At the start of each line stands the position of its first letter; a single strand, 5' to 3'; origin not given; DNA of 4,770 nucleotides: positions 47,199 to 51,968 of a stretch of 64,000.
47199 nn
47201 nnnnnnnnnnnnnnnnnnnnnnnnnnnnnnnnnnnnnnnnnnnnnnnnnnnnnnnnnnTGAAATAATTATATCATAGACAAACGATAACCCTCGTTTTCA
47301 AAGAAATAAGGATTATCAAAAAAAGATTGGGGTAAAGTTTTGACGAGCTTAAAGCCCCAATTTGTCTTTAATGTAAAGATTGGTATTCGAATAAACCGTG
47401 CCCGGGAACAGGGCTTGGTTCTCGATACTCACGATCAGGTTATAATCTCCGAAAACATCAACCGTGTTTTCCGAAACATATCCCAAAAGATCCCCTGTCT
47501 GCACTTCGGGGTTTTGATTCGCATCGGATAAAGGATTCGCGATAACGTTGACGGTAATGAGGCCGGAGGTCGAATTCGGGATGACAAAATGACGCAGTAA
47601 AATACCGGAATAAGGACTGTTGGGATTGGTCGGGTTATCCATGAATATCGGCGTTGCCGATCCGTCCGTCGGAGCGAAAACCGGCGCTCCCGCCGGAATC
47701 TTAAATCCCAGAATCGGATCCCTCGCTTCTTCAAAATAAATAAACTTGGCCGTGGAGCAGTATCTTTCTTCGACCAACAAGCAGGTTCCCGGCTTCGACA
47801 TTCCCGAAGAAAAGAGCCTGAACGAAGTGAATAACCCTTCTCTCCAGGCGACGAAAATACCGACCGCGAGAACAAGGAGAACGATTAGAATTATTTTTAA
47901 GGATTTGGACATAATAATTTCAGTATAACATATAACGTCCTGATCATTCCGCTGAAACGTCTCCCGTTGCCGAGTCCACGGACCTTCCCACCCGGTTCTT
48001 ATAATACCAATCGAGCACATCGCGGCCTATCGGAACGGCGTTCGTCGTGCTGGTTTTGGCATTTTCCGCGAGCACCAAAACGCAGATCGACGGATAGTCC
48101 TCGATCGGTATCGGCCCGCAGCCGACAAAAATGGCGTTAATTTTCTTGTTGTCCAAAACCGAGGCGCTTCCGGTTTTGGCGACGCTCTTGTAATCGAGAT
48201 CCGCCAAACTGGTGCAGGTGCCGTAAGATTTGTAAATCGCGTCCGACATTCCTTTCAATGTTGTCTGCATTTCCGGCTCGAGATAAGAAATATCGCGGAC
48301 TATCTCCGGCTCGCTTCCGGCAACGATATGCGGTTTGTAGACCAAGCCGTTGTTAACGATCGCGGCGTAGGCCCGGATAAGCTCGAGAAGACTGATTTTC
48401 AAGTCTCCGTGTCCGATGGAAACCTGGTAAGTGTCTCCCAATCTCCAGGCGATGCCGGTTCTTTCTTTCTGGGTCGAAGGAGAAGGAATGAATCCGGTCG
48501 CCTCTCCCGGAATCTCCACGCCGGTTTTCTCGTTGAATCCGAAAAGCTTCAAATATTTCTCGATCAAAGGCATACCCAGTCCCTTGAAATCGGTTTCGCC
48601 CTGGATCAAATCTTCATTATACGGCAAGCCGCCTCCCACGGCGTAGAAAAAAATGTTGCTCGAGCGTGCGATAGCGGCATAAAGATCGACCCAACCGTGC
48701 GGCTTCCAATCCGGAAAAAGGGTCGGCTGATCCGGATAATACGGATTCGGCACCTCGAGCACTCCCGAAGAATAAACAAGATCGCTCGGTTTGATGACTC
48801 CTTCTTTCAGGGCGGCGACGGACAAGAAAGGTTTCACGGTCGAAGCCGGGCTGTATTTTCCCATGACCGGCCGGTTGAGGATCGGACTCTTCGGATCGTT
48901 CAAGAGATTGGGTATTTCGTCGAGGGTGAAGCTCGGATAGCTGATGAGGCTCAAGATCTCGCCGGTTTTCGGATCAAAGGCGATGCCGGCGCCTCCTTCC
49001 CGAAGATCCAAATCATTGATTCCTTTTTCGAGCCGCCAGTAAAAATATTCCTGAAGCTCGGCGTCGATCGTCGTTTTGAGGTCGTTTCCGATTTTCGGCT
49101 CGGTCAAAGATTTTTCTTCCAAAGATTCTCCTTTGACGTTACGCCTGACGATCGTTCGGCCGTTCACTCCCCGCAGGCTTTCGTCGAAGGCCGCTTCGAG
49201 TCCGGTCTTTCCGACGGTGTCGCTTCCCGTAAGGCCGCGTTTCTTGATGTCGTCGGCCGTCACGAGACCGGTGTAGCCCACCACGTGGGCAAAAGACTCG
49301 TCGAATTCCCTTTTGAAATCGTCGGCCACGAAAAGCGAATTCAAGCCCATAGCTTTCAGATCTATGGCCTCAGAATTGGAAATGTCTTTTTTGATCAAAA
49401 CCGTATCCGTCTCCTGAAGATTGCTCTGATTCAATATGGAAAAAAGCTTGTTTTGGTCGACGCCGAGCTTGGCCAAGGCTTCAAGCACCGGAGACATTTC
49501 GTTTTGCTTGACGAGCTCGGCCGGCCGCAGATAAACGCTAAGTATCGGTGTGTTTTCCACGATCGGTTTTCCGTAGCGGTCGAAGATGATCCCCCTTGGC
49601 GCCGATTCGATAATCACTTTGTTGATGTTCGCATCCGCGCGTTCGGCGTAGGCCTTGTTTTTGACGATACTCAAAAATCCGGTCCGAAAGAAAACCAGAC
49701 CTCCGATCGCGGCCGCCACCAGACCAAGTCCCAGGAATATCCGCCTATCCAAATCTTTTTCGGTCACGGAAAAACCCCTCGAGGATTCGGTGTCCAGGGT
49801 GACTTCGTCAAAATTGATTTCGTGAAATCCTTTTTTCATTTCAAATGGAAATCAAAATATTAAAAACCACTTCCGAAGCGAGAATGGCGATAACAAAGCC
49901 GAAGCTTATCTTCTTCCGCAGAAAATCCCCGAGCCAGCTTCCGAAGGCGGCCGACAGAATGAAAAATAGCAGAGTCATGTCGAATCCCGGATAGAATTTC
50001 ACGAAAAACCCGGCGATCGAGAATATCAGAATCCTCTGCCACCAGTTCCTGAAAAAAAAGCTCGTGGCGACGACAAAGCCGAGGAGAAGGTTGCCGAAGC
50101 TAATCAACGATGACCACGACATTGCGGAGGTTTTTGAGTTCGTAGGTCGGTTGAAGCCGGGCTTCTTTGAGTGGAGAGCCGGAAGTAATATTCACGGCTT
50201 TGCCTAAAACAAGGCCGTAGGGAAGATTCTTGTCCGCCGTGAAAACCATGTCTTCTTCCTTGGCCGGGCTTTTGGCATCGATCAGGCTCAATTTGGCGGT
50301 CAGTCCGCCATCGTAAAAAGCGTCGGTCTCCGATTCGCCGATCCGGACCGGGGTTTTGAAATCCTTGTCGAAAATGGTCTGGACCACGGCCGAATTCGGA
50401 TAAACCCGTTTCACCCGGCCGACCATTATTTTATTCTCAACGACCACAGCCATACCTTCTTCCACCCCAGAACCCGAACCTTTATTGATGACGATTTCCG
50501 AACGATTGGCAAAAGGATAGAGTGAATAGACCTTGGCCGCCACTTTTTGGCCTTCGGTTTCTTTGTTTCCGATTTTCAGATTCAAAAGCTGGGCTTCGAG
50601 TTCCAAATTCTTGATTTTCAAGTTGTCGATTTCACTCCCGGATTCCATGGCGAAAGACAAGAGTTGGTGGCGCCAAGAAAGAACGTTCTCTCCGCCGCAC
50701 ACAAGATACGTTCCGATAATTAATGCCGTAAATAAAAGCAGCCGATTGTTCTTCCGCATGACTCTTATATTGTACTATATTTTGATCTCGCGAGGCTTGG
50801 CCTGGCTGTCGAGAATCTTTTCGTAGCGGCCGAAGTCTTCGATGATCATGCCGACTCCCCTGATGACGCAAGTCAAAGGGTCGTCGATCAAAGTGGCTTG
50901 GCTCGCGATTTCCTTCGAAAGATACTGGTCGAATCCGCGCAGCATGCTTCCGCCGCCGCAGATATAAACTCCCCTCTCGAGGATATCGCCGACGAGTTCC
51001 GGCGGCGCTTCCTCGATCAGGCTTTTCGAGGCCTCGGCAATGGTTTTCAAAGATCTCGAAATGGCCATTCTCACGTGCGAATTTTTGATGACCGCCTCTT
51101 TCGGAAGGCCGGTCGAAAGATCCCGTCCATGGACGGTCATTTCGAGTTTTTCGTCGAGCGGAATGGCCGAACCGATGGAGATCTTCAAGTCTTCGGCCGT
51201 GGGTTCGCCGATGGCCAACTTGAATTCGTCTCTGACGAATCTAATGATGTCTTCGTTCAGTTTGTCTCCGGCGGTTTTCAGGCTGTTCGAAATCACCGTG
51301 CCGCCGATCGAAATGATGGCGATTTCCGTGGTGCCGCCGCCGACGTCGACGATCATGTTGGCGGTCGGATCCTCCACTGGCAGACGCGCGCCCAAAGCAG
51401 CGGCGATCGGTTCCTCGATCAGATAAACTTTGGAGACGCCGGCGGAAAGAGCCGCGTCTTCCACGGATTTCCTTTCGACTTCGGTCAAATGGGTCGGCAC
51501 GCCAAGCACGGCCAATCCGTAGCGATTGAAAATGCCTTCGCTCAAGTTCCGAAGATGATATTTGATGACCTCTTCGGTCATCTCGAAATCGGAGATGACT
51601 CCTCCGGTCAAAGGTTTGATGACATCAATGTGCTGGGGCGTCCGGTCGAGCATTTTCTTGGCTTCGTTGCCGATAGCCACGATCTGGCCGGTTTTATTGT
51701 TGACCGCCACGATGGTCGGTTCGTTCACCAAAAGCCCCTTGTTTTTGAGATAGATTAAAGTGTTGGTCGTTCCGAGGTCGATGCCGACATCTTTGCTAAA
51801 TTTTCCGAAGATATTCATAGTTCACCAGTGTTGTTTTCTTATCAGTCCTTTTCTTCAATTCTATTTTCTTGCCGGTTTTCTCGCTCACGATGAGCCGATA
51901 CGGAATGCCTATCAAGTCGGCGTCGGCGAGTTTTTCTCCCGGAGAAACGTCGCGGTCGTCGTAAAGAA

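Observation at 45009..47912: Second, paralogous copy of the Cys-rich cassette between mrdA and tpiA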

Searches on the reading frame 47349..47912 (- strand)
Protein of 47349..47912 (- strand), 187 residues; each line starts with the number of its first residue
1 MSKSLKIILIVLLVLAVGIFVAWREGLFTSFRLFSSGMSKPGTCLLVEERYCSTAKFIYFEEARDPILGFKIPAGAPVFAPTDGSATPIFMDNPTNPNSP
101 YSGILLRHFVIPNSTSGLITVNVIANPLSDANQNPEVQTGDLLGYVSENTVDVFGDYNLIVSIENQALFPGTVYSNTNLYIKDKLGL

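Call 5: search_protein_families(library=pfam, proteins=[window:47349-47912:-], max_evalue=1)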
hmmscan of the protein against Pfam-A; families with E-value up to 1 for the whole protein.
window:47349-47912:- (187 aa): 1 family
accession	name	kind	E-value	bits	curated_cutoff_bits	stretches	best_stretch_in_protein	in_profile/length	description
PF01551.29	Peptidase_M23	-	0.1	13.2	28.7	1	70-150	8-75/96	Peptidase family M23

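Call 24: search_protein_families(library=pfam, alignment_id=A2, max_evalue=1)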
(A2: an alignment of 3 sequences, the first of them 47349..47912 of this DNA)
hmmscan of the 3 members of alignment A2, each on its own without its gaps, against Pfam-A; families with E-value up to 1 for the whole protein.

A. member 1, window:47349-47912:- (187 aa): 1 family
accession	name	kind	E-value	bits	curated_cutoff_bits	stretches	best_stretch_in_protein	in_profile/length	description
PF01551.29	Peptidase_M23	-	0.1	13.2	28.7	1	70-150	8-75/96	Peptidase family M23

B. families by the number of members that match (of 3 scanned): 2 families
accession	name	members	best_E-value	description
PF01551.29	Peptidase_M23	3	0.041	Peptidase family M23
PF13400.11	Tad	1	0.13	Putative Flp pilus-assembly TadE/G-like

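Call 26: search_solved_structures(query=A2, max_evalue=10, show_alignments=2)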
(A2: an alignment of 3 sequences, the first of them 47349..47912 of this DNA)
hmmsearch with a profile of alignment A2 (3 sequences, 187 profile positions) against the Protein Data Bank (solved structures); distinct sequences matched with E-value up to 10: 9.
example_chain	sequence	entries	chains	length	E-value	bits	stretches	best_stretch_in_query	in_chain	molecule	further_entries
4jbw_M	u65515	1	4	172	0.26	14.1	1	66-112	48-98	Glucose-specific phosphotransferase enzyme IIA component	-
1ggr_A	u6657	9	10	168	0.3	13.9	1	66-112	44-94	PTS SYSTEM, GLUCOSE-SPECIFIC IIA COMPONENT | GLUCOSE-SPECIFIC PROTEIN IIIGlc | GLUCOSE-SPECIFIC PHOSPHOCARRIER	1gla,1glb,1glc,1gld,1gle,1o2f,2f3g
4fx7_A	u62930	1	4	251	0.32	13.8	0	95-117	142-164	Imidazole glycerol phosphate synthase subunit HisF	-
1f3g_A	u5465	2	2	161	0.36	13.6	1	70-112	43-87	GLUCOSE-SPECIFIC PHOSPHOCARRIER PROTEIN IIAGLC | GLUCOSE-SPECIFIC PHOSPHOCARRIER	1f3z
3og3_A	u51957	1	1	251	0.59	12.9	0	96-117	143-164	Imidazole glycerol phosphate synthase subunit hisF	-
2w6r_A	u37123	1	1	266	0.7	12.7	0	96-117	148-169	IMIDAZOLE GLYCEROL PHOSPHATE SYNTHASE SUBUNIT HISF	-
3lnt_A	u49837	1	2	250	0.93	12.3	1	55-90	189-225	2,3-bisphosphoglycerate-dependent phosphoglycerate mutase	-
3ezn_A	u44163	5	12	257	0.96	12.2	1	55-90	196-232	2,3-bisphosphoglycerate-dependent phosphoglycerate mutase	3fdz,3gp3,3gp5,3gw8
5kqb_A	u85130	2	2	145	1.4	11.7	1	61-92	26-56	Peptidase M23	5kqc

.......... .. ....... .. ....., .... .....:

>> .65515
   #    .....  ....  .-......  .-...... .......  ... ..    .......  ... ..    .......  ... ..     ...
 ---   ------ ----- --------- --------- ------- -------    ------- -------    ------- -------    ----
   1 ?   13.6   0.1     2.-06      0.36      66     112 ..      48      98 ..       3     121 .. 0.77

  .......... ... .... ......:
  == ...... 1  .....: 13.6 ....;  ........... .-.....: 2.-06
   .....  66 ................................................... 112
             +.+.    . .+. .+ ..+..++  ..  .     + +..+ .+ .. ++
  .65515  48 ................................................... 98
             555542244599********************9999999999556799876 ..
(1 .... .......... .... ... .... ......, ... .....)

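Call 70: find_homologous_proteins(query=A6, max_evalue=0.01)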
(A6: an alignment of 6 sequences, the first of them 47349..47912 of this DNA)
Query A6 (6 sequences) (187 aa, profile of the alignment): 35 proteins with E <= 0.01 among 6833 candidates.
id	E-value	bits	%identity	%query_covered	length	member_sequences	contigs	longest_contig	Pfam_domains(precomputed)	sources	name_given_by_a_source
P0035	1.1e-83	298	86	100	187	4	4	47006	-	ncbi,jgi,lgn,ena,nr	ncbi:MAG TPA: hypothetical protein PLH22_02615 [Candidatus Colwellbacteria bacterium]|nr:hypothetica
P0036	7.6e-83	295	100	100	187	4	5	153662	-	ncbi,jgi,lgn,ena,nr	ncbi:MAG TPA: hypothetical protein PLN18_03030 [Candidatus Colwellbacteria bacterium]|nr:hypothetica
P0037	1.6e-78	281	61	100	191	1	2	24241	-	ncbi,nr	ncbi:MAG: hypothetical protein M1586_01185 [Patescibacteria group bacterium]|nr:hypothetical protein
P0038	2.1e-72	261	25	49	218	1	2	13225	-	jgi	-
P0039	1.4e-70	255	25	49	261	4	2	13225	-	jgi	-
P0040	1.7e-64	235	25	52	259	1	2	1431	-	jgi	-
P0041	6.4e-62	227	50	9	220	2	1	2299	-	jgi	-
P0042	1.9e-60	222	61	100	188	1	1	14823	-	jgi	jgi:hypothetical protein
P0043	1.2e-59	219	63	100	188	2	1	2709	-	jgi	jgi:hypothetical protein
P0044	5.6e-59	217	50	9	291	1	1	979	-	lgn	-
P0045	4.0e-52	195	44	9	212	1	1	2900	-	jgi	-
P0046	8.8e-51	190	50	9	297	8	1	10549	-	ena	-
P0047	9.3e-50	187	55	94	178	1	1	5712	-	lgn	-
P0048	3.2e-48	182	25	52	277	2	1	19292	-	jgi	-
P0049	2.2e-45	173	57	83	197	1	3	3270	-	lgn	-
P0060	5.8e-15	73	-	-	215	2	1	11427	-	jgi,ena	-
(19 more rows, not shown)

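Call 74: find_encoding_contigs(protein=P0048, flank=9000, max_places=1)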
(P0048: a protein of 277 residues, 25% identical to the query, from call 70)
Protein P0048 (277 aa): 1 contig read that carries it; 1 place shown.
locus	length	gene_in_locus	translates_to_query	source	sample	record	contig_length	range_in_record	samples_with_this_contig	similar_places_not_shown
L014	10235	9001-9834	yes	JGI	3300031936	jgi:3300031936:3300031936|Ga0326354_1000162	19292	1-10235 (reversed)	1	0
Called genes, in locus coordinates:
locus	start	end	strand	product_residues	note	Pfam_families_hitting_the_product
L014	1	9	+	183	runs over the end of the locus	PF00347:Ribosomal_L6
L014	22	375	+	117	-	PF00861:Ribosomal_L18p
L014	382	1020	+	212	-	PF00333:Ribosomal_S5, PF03719:Ribosomal_S5_C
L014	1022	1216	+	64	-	-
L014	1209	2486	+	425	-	PF00344:SecY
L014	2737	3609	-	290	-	-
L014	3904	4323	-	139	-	-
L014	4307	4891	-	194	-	-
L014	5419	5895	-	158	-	-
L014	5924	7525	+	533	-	-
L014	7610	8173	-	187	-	PF00300:His_Phos_1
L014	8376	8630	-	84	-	-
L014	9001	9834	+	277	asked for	-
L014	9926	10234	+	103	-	?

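Call 75: find_encoding_contigs(protein=P0060, flank=9000, max_places=1)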
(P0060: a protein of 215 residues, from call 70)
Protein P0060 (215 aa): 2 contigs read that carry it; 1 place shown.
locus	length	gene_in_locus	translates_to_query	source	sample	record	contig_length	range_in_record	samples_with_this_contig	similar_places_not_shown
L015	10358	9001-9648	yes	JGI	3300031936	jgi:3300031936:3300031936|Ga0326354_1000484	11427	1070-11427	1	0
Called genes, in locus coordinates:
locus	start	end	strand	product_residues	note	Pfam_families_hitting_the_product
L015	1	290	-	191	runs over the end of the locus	-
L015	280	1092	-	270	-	PF00106:adh_short, PF08659:KR (weak), PF13561:adh_short_C2, PF08643:DUF1776 (weak)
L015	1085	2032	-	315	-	PF02541:Ppx-GppA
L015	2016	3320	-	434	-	PF00697:PRAI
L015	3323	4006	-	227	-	PF00702:Hydrolase, PF13419:HAD_2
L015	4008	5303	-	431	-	-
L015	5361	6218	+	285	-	PF00535:Glycos_transf_2, PF10111:Glyco_tranf_2_2, PF13641:Glyco_tranf_2_3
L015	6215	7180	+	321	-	PF01636:APH (weak)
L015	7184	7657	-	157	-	PF04266:ASCH (faint)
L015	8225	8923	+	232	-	-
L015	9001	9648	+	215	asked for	-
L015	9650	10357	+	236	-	?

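Call 76: find_encoding_contigs(protein=P0039, flank=9000, max_places=1)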
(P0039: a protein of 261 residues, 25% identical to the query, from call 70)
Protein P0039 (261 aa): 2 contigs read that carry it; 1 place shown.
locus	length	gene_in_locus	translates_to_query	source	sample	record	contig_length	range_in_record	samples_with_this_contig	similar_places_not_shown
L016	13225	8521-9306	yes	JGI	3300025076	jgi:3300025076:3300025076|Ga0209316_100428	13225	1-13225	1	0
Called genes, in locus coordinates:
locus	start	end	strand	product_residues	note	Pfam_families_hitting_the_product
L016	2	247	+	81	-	?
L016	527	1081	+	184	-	PF01725:Ham1p_like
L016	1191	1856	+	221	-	PF00702:Hydrolase, PF13419:HAD_2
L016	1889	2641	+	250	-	-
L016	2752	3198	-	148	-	-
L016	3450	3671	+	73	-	PF01411:tRNA-synt_2c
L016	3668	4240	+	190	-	PF01928:CYTH (weak)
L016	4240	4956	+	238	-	-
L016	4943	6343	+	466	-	-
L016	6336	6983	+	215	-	PF00303:Thymidylat_synt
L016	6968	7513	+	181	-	-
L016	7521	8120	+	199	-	PF13207:AAA_17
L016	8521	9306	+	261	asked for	-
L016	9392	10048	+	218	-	-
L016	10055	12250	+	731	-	PF00041:fn3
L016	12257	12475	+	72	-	-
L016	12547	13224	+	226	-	?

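Call 82: predict_structure(alignment_id=A7)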
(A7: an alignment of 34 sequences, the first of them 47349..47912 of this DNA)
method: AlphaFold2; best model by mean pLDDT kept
length: 187 residues; sequences in the alignment: 34
mean_pLDDT: 80.6   pTM: 0.67
mean pLDDT of the five models: 80.6, 80.3, 75.2, 72.0, 69.7
residues with pLDDT >= 90: 27; 70-90: 141; 50-70: 10; < 50: 9
segments of 3 or more residues with pLDDT < 50: 29-37
pLDDT, mean of each block of 10 residues (from residue 1): 77 87 65 47 80 85 82 90 90 80 87 79 81 88 86 83 81 81 81
secondary structure, 60 per line:
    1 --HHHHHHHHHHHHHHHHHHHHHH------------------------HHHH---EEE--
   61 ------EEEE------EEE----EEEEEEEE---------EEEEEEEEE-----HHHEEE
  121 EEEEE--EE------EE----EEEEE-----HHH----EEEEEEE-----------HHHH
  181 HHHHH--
elements in order: H3-24 H49-52 E56-58 E67-70 E77-79 E84-91 E101-109 E118-125 E142-146 E159-165 H177-185

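Call 104: search_protein_families(library=ncbifam, proteins=[window:47349-47912:-], max_evalue=1)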
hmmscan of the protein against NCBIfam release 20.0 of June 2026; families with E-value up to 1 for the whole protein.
window:47349-47912:- (187 aa): 0 families

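Call 105: search_protein_families(library=phrogs, proteins=[window:47349-47912:-], max_evalue=0.1)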
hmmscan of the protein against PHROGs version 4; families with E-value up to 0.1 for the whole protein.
window:47349-47912:- (187 aa): 1 family
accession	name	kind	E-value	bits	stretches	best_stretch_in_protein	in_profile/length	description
phrog_4975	-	unknown function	0.096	14.1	0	5-53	13-60/120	-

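Call 106: search_protein_families(library=padloc, proteins=[window:47349-47912:-], max_evalue=0.1)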
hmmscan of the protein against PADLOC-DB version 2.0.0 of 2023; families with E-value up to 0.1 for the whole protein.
window:47349-47912:- (187 aa): 0 families

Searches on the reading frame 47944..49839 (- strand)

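Call 112: search_protein_families(library=pfam, proteins=[window:47944-49839:-], max_evalue=0.001)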
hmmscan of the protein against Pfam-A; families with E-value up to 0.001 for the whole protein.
window:47944-49839:- (631 aa): 2 families
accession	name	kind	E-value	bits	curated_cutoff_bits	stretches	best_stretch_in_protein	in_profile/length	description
PF00905.27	Transpeptidase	-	2.8e-40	138.8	22.1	1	284-609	2-298/299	Penicillin binding protein transpeptidase domain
PF03717.20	PBP_dimer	-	1.9e-26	94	24.4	1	79-243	3-179/180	Penicillin-binding Protein dimerisation domain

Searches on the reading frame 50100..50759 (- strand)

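Call 112: search_protein_families(library=pfam, proteins=[window:50100-50759:-], max_evalue=0.001)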
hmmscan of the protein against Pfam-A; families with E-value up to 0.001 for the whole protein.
window:50100-50759:- (219 aa): 1 family
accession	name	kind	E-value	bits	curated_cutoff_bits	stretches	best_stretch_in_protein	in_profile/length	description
PF04085.20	MreC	-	5.5e-25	88.3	28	1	85-217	9-146/147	Rod shape-determining protein MreC, barrel core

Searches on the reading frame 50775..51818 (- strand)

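Call 112: search_protein_families(library=pfam, proteins=[window:50775-51818:-], max_evalue=0.001)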
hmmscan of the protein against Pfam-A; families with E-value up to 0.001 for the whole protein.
window:50775-51818:- (347 aa): 4 families
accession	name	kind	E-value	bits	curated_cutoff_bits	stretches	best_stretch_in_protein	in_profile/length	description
PF06723.19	MreB_Mbl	-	1.8e-121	405.4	27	1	9-331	2-324/327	MreB/Mbl protein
PF00012.26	HSP70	-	1.9e-13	49.9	20.6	1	103-206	136-245/599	Hsp70 protein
PF00022.25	Actin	-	1.4e-11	44.1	27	1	34-197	31-189/410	Actin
PF14450.12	FtsA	-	7.8e-09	36.4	31.8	1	156-304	2-103/127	Cell division protein FtsA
